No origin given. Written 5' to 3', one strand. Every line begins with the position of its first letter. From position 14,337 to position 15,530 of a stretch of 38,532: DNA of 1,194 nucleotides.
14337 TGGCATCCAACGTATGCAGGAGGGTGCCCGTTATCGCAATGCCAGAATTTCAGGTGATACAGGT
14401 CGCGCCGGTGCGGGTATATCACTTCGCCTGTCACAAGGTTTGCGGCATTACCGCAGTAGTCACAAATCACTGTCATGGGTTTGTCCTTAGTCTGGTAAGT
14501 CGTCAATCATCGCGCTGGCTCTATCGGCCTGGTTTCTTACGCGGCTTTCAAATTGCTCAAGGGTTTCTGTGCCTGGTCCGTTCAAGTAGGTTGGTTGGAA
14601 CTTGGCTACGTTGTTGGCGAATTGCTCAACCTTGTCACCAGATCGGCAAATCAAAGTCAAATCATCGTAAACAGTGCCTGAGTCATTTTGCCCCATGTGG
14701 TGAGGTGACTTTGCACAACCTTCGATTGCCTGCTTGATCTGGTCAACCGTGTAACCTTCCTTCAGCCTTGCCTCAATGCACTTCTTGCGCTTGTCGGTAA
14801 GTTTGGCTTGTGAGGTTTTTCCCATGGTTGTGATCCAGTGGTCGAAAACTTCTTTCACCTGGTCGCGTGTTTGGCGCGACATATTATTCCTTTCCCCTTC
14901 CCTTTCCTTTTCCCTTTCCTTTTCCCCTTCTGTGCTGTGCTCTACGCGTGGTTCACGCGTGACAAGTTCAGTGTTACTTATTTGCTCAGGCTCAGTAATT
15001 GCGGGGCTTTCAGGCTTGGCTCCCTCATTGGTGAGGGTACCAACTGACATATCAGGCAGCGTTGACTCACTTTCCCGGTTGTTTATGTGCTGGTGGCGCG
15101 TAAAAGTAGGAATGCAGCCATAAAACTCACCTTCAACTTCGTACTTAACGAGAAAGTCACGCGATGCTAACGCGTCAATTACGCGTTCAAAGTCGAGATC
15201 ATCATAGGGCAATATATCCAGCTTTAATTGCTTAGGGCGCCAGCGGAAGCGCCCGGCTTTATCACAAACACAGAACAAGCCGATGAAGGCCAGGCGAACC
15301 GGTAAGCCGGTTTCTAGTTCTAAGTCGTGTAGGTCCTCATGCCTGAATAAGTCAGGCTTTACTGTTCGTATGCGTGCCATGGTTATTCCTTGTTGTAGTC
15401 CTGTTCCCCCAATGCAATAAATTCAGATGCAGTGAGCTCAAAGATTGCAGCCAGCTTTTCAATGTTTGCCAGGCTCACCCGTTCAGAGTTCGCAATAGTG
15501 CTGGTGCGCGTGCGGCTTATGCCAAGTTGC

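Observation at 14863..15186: Candidate origin inside the initiator gene: three phased-hexamer arrays flanking a 45-nt homopyrimidine tandem repeat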

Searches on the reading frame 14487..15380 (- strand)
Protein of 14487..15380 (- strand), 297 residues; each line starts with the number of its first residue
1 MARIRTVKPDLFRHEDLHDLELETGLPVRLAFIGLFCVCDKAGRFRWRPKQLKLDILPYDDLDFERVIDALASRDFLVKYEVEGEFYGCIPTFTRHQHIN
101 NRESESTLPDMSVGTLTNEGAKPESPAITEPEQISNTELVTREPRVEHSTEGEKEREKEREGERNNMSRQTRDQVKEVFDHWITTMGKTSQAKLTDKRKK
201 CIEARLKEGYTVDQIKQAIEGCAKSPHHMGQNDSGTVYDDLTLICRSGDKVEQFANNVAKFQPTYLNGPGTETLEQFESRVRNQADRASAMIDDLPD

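Call 3: search_protein_families(library=pfam, proteins=[window:14487-15380:-], max_evalue=0.01)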
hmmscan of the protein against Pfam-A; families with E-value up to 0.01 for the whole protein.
window:14487-15380:- (297 aa): 1 family
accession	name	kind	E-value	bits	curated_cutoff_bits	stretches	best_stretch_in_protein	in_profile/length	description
PF09524.15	Phg_2220_C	-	0.0016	18.9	27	1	195-222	17-44/73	Conserved phage C-terminus (Phg_2220_C)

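Call 4: search_protein_families(library=phrogs, proteins=[window:14487-15380:-], max_evalue=0.001)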
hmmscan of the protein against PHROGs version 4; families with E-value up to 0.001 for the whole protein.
window:14487-15380:- (297 aa): 15 families
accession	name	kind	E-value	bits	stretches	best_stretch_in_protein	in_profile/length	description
phrog_16167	-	DNA, RNA and nucleotide metabolism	5.2e-115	385.5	1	1-296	1-314/315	replication initiation protein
phrog_12556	-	DNA, RNA and nucleotide metabolism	2.2e-22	81.1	1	1-134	1-130/347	replication initiation protein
phrog_1408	-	DNA, RNA and nucleotide metabolism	4.4e-21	76.6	1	1-174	1-158/302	replication initiation protein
phrog_17247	-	unknown function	1.1e-18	68.6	1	1-172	1-136/295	-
phrog_21472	-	unknown function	2e-18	68.1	1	142-262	150-260/299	-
phrog_2149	-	DNA, RNA and nucleotide metabolism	5.6e-17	63.5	1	2-206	1-222/289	replication initiation protein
phrog_18020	-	DNA, RNA and nucleotide metabolism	1.5e-14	55.4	1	159-263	124-223/248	replication initiation O-like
phrog_5810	-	DNA, RNA and nucleotide metabolism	1.3e-11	45.6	1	29-211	17-219/268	replication initiation protein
phrog_10469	-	DNA, RNA and nucleotide metabolism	4.4e-10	40.4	1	22-236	28-251/305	DnaD-like helicase loader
phrog_1163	-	unknown function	1.7e-08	35.5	1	90-220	98-218/273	-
phrog_19658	-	DNA, RNA and nucleotide metabolism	1.1e-07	32.7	1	114-237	104-229/283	replication initiation protein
phrog_428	-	DNA, RNA and nucleotide metabolism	3.5e-07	30.7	1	136-220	197-278/455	replication initiation protein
phrog_5718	-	DNA, RNA and nucleotide metabolism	1.4e-06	28.6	1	1-109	1-110/394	HNH endonuclease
phrog_8130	-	unknown function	0.00022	21.4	1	1-81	11-87/434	-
phrog_345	-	DNA, RNA and nucleotide metabolism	0.00044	21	1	125-235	149-267/297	replication initiation O-like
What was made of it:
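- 14487..15380 (-): Replication initiator gene, 297 aa. It has an N-terminal winged-helix-like domain (aa 1-~110), a disordered linker (aa ~124-157) and a helical C-terminal domain. phrog_16167 'replication initiation protein', E=5e-115 (call 4).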

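Call 13: search_dna_similar(query=window:14487-15380:-, collection=phages, mode=protein, max_rows=40)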
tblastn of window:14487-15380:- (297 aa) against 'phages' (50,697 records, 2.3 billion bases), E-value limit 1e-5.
Records with a match: 130; places in all: 135; records where one place covers at least 80% of the query: 16.
Best place of each record, by identity: 90-95% 2; 60-80% 18; <60% 110.
By first word of the organism name: Vibrio 28; Ralstonia 22; Pseudomonas 21; Acinetobacter 19; Streptomyces 8; Bordetella 7; Escherichia 4; Marinomonas 2; Caudoviricetes 2; Hafnia 2; and 11 more.
By host as written in the record: - 14; Vibrio crassostreae 12; Streptomyces venezuelae ATCC 10712 8; Bordetella avium 7; Acinetobacter baumannii 6; Ralstonia solanacearum 5; Pseudomonas aeruginosa PA14 5; Ralstonia pseudosolanacearum I-15 (MT014) 4; and 40 more.
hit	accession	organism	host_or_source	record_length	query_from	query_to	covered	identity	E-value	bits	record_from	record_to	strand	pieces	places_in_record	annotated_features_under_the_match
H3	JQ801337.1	Vibrio phage VvAW1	Vibrio vulnificus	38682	1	297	100%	92.9%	3e-177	548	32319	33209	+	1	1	hypothetical protein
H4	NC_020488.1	Vibrio phage VvAW1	Vibrio vulnificus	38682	1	297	100%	92.9%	3e-177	548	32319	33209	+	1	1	replication initiation protein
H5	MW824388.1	Vibrio phage 24E30.2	Vibrio crassostreae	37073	1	263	89%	33.1%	8e-34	136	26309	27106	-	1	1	hypothetical protein (x2)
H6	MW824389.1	Vibrio phage 24E35.2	Vibrio crassostreae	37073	1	263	89%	33.1%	8e-34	136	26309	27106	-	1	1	hypothetical protein (x2)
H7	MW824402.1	Vibrio phage 64E30.1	Vibrio crassostreae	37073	1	263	89%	33.1%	8e-34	136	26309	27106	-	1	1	hypothetical protein (x2)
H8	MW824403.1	Vibrio phage 66E30.1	Vibrio crassostreae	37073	1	263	89%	33.1%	8e-34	136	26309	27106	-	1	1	hypothetical protein (x2)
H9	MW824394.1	Vibrio phage 41E34.2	Vibrio crassostreae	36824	1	260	88%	32.7%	7e-30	124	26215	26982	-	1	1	hypothetical protein (x2)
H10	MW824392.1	Vibrio phage 34E29.1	Vibrio crassostreae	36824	1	260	88%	32.7%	7e-30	124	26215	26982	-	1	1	hypothetical protein (x2)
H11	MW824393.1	Vibrio phage 36E38.1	Vibrio crassostreae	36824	1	260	88%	32.7%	7e-30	124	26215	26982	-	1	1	hypothetical protein (x2)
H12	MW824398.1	Vibrio phage 44E38.1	Vibrio crassostreae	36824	1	260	88%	32.7%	7e-30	124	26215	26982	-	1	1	hypothetical protein (x2)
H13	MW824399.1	Vibrio phage 44E38.2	Vibrio crassostreae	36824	1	260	88%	32.7%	7e-30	124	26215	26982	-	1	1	hypothetical protein (x2)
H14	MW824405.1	Vibrio phage 75E35.1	Vibrio crassostreae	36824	1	260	88%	32.7%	7e-30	124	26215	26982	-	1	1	hypothetical protein (x2)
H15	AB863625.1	Ralstonia phage RSK1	Ralstonia solanacearum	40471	1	264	89%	31.0%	8e-32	130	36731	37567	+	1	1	putative replication protein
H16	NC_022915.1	Ralstonia phage RSK1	Ralstonia solanacearum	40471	1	264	89%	31.0%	8e-32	130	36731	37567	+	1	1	replication initiation protein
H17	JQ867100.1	Marinomonas phage P12026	Marinomonas sp. IMCC12026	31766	1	258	87%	31.5%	1e-31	129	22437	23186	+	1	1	hypothetical protein (x2)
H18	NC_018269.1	Marinomonas phage P12026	Marinomonas sp. IMCC12026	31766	1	258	87%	31.5%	1e-31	129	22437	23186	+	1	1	replication initiation protein | hypothetical protein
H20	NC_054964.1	Ralstonia phage GP4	Ralstonia solanacearum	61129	1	110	37%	70.0%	4e-46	171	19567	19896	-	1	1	hypothetical protein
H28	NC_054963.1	Ralstonia phage Gervaise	Ralstonia pseudosolanacearum I-15 ...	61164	1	110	37%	70.0%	4e-46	171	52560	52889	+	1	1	replication initiation protein | hypothetical protein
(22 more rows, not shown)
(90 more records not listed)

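Call 15: get_annotated_region(hit=H20, flank=3000)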
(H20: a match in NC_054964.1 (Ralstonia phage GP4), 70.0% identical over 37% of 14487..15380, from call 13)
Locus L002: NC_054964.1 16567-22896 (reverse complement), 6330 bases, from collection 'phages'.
description: Ralstonia phage GP4, complete genome.
organism: Ralstonia phage GP4 (NCBI taxid 2282904)
taxonomy: Viruses; Duplodnaviria; Heunggongvirae; Uroviricota; Caudoviricetes; Gervaisevirus; Gervaisevirus GP4
host: Ralstonia solanacearum; source: -; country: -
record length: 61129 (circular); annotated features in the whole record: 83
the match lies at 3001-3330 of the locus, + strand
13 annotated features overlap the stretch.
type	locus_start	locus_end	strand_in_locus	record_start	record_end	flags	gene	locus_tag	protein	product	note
CDS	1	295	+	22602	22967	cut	-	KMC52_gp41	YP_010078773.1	HNH endonuclease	-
CDS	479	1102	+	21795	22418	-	-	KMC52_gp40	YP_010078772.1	GIY-YIG nuclease family protein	-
CDS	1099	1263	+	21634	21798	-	-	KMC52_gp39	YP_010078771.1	hypothetical protein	-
CDS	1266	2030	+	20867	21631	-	-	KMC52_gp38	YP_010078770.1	anti-repressor Ant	-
CDS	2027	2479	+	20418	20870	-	-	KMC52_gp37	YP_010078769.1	hypothetical protein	-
CDS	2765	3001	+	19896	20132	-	-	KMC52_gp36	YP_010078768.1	hypothetical protein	-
CDS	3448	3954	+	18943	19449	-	-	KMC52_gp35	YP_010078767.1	hypothetical protein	-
CDS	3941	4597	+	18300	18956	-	-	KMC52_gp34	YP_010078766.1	hypothetical protein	-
CDS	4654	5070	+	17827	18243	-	-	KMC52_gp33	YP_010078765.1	hypothetical protein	-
CDS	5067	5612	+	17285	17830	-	-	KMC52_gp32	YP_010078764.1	endonuclease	-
CDS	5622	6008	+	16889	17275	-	-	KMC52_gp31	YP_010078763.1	hypothetical protein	-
CDS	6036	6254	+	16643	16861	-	-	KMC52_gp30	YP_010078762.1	hypothetical protein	-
CDS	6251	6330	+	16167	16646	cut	-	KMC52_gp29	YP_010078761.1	IQ calmodulin-binding domain-containing family protein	IQ calmodulin-binding domain-containing family protein [Rutstroemia sp. NJR-2017a BBW]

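Call 16: get_annotated_region(hit=H5, flank=3000)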
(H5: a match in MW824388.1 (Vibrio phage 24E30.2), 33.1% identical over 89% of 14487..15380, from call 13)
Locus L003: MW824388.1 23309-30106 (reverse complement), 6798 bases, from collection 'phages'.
description: Vibrio phage 24E30.2, complete genome.
organism: Vibrio phage 24E30.2 (NCBI taxid 2859317)
taxonomy: Viruses; Duplodnaviria; Heunggongvirae; Uroviricota; Caudoviricetes
host: Vibrio crassostreae; source: filtered seawater; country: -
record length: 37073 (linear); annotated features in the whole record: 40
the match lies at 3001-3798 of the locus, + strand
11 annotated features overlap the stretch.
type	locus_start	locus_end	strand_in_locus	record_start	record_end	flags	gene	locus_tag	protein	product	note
CDS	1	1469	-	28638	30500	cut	-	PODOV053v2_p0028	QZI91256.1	hypothetical protein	-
CDS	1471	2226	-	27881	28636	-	-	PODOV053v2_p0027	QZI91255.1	hypothetical protein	-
CDS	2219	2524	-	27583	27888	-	-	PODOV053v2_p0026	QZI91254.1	hypothetical protein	-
CDS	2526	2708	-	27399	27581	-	-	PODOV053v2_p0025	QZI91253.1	hypothetical protein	-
CDS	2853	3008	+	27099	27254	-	-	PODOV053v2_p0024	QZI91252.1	hypothetical protein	-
CDS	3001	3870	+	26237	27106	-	-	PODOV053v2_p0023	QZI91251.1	hypothetical protein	Conserved protein of unknown function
CDS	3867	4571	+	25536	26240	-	-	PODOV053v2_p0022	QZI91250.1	hypothetical protein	conserved protein of unknown function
CDS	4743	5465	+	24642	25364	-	-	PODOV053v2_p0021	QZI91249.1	methyltransferase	-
CDS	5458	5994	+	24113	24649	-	-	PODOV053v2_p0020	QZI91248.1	putative DNA N-6-adenine methyltransferase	-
CDS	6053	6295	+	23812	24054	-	-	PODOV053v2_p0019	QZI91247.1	hypothetical protein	-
CDS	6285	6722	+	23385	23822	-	-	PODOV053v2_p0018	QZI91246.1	hypothetical protein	-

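Call 17: get_annotated_region(hit=H16, flank=3000)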
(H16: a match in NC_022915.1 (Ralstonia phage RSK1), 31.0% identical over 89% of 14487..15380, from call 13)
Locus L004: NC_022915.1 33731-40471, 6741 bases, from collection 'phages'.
description: Ralstonia phage RSK1 DNA, complete genome.
organism: Ralstonia phage RSK1 (NCBI taxid 1417599)
taxonomy: Viruses; Duplodnaviria; Heunggongvirae; Uroviricota; Caudoviricetes; Firingavirus; Firingavirus RSK1
host: Ralstonia solanacearum; source: -; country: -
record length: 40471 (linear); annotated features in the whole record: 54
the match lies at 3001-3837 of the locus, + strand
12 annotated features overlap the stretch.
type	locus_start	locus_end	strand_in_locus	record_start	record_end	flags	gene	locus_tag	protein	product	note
CDS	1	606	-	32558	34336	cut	-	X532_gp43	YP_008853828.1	RecE-like recombination exonuclease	ORF43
CDS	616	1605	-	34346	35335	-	-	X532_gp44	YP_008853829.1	single strand annealing protein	ORF44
CDS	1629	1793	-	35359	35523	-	-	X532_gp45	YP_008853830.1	hypothetical protein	ORF45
CDS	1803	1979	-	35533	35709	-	-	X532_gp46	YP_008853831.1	hypothetical protein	ORF46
CDS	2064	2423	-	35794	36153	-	-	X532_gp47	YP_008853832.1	transcriptional repressor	ORF47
CDS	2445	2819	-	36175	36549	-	-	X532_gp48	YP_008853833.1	putative predicted protein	ORF48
CDS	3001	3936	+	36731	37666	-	-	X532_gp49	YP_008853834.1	replication initiation protein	ORF49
CDS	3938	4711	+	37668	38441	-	-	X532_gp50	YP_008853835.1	hypothetical protein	ORF50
CDS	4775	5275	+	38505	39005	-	-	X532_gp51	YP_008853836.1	putative endodeoxyribonuclease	ORF51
CDS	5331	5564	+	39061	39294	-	-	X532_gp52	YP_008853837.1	hypothetical protein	ORF52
CDS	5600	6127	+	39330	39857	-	-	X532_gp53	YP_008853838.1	hypothetical protein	ORF53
CDS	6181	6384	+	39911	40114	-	-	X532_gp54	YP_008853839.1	hypothetical protein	ORF54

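Call 18: get_annotated_region(hit=H18, flank=3000)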
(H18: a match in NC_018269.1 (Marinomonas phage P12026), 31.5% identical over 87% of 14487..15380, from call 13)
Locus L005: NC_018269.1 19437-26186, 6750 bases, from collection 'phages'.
description: Marinomonas phage P12026, complete genome.
organism: Marinomonas phage P12026 (NCBI taxid 1176423)
taxonomy: Viruses; Duplodnaviria; Heunggongvirae; Uroviricota; Caudoviricetes
host: Marinomonas sp. IMCC12026; source: seawater; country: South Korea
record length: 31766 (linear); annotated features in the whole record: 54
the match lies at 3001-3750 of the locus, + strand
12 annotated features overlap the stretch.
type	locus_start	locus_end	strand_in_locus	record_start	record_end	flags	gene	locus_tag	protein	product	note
CDS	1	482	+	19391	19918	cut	-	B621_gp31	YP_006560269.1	hypothetical protein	-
CDS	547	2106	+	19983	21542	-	-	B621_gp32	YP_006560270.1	DNA methyltransferase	-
CDS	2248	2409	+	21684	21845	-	-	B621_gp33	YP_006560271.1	hypothetical protein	-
CDS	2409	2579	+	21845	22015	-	-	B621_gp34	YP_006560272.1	hypothetical protein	-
CDS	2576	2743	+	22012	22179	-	-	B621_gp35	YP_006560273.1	hypothetical protein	-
CDS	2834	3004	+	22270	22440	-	-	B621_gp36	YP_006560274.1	hypothetical protein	-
CDS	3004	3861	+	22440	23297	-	-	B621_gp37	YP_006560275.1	replication initiation protein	-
CDS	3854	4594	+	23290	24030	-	-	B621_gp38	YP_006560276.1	hypothetical protein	similar to replication P family proteins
CDS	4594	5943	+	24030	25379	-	-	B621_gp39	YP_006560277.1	DnaB-like replicative helicase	-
CDS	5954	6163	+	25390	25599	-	-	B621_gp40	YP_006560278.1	hypothetical protein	-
CDS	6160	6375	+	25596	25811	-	-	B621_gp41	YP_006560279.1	hypothetical protein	-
CDS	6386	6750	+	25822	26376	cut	-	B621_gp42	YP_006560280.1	hypothetical protein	-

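Call 43: find_homologous_proteins(query=window:14487-15380:-, max_evalue=0.00001)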
Query window:14487-15380:- (297 aa): 1042 proteins with E <= 0.00001 among 1650 candidates; the best 120 are listed.
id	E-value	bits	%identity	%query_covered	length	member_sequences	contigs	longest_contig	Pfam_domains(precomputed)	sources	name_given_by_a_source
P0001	1.0e-195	667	98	100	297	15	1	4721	-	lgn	-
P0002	1.0e-194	664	98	100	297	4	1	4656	-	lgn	-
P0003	5.6e-120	418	71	87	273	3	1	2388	-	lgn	-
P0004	9.4e-96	339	55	97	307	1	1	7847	-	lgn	-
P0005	2.0e-91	325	54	99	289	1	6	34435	-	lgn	-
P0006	2.4e-91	324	54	87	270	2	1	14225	-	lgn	-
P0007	6.1e-91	323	52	98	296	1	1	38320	-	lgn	-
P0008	9.9e-85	303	63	42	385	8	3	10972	PF01844.30,PF14279.13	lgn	-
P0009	1.4e-84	302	50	100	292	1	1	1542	-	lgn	-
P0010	4.7e-83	297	52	93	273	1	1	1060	-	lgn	-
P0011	1.8e-82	295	52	90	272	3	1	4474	-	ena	-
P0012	3.4e-80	288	54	87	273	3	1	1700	-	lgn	-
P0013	6.4e-79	284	49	96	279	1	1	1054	-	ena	-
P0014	3.6e-78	281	50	87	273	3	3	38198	-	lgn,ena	-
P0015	4.1e-78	281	52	88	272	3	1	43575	-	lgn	-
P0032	8.0e-69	251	46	86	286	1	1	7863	-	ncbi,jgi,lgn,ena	-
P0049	5.0e-64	235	42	99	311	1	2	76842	-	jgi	jgi:hypothetical protein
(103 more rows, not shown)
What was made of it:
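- On phrog_16167-type phage replication initiators with N-terminus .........: There are 1042 homologues at E<=1e-5 (call 43).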

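Call 44: search_solved_structures(query=window:14487-15380:-, max_evalue=1, show_alignments=2)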
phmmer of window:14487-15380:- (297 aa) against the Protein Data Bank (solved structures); distinct sequences matched with E-value up to 1: 1.
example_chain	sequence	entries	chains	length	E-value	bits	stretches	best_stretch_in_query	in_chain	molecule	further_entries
6ptg_A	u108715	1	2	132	0.31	13.9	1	132-210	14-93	DnaK Suppressor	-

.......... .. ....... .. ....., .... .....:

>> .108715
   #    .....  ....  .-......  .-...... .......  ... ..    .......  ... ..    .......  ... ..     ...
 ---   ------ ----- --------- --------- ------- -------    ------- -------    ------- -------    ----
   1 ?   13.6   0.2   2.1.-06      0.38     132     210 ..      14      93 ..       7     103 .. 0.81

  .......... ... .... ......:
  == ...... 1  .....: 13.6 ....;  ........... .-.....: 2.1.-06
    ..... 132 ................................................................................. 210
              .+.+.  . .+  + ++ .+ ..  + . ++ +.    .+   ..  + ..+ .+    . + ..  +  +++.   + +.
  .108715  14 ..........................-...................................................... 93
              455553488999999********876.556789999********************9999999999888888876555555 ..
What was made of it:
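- Tried and rejected: No relative; the best hit has E=0.31 and is spurious (call 44).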

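Call 54: predict_structure(alignment_id=A1)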
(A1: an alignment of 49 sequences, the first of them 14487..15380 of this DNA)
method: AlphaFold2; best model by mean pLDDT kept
length: 297 residues; sequences in the alignment: 49
mean_pLDDT: 84.2   pTM: 0.46
mean pLDDT of the five models: 84.2, 83.6, 83.4, 83.2, 83.0
residues with pLDDT >= 90: 185; 70-90: 48; 50-70: 24; < 50: 40
segments of 3 or more residues with pLDDT < 50: 124-157, 266-269
pLDDT, mean of each block of 10 residues (from residue 1): 77 95 98 95 96 97 97 97 97 83 89 85 49 44 43 48 69 97 96 97 96 98 96 96 96 94 55 76 88 81
secondary structure, 60 per line:
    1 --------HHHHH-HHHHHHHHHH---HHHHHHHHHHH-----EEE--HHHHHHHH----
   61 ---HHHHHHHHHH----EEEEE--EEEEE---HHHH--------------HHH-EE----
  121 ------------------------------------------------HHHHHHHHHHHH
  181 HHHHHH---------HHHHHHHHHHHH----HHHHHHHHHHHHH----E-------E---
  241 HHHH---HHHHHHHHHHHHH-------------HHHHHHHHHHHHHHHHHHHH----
elements in order: H9-13 H15-24 H28-38 E44-46 H49-56 H64-73 E78-82 E85-89 H93-96 H169-186 H196-207 H212-224 H241-244 H248-260 H274-293
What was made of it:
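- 14487..15380 (-): AF2 model with pLDDT 84: H28-38, H49-56, H64-73, strands 78-82 and 85-89; residues 124-157 have pLDDT <50 (call 54).
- On Lambda-type intragenic origin (ori-lambda class): The AF2 model has pLDDT <50 for residues 124-157 (call 54).
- The tract encodes a G/E/K/R-rich peptide in a disordered segment (call 54).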

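Call 57: fold_search(model_id=the predicted structure, library=pdb)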
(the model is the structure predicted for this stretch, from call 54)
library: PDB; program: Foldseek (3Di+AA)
matches with E <= 10: 280; with E <= 0.001: 0
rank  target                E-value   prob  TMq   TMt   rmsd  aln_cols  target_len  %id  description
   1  2l01_MODEL_1_A        3.1e-01  0.82  0.17  0.51   5.9        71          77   22  Solution NMR Structure of protein BVU3908 from Bacteroides vulgatus, Northeast Structural Genomics Consortium  (released 2010-08-25)
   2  3pqj_A                3.6e-01  0.85  0.19  0.47   4.6        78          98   13  Crystal Structure of the transcriptional repressor BigR from Xylella fastidiosa (released 2011-06-01)
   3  5cvv_B                4.0e-01  0.47  0.16  0.15   8.0        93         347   16  coniferyl alcohol bound monolignol 4-O-methyltransferase 9 (released 2015-09-16)
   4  3f6o_B                5.3e-01  0.80  0.18  0.48   4.3        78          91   18  Crystal structure of ArsR family transcriptional regulator, RHA00566 (released 2008-11-25)
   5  3pqk_A                5.6e-01  0.82  0.19  0.48   4.5        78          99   13  Crystal Structure of the transcriptional repressor BigR from Xylella fastidiosa (released 2011-06-01)
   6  6d57_A                5.6e-01  0.80  0.20  0.37   3.9        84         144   15  Campylobacter jejuni ferric uptake regulator S1 metalated (released 2018-05-23)
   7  3f6o_A                5.6e-01  0.69  0.18  0.47   9.5        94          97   17  Crystal structure of ArsR family transcriptional regulator, RHA00566 (released 2008-11-25)
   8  5k5q_C                5.6e-01  0.60  0.17  0.46   3.5        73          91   16  Structure of AspA-DNA complex: novel centromere bindng protein-centromere complex (released 2016-06-01)
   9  3pqk_F                5.9e-01  0.80  0.19  0.48   4.5        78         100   13  Crystal Structure of the transcriptional repressor BigR from Xylella fastidiosa (released 2011-06-01)
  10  4rs8_B                6.9e-01  0.66  0.17  0.52   3.3        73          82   15  Apo structure of novel pNOB8 plasmid centromere binding protein (released 2015-09-16)
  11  1sd4_A                6.9e-01  0.66  0.17  0.36   3.3        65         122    9  Crystal Structure of a SeMet derivative of BlaI at 2.0 A (released 2004-08-10)
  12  9fsr_S                6.9e-01  0.18  0.15  0.13  10.0       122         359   12  RNA Polymerase III Class III Open Mini Pre-initiation Complex 1 (OC1-mini) (released 2025-01-15)
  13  3pqk_B                7.3e-01  0.75  0.19  0.47   4.5        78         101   14  Crystal Structure of the transcriptional repressor BigR from Xylella fastidiosa (released 2011-06-01)
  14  4lmy_A                7.3e-01  0.57  0.20  0.36   7.1        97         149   10  Structure of GAS PerR-Zn-Zn (released 2014-04-02)
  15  6o8o_B                9.1e-01  0.63  0.19  0.45   4.8        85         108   10  Crystal Structure of C9S disulfide state of Sulfide-responsive transcriptional repressor (SqrR) from Rhodobacter capsu (released 2020-04-01)
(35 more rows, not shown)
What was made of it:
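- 14487..15380 (-): The top Foldseek PDB hits are mainly winged-helix DNA binders, but weak (E>=0.3, call 57).
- The Foldseek support for a winged helix is weak (E>=0.3, call 57).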

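Call 58: search_protein_families(library=ncbifam, proteins=[window:14487-15380:-], max_evalue=0.01)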
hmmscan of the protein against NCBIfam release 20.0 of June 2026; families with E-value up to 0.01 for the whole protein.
window:14487-15380:- (297 aa): 1 family
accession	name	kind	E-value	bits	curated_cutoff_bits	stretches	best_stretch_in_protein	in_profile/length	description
TIGR02220.1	phg_TIGR02220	hypoth_equivalog_domain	9e-05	22.8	66.65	1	193-224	18-49/77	phage conserved hypothetical protein, C-terminal domain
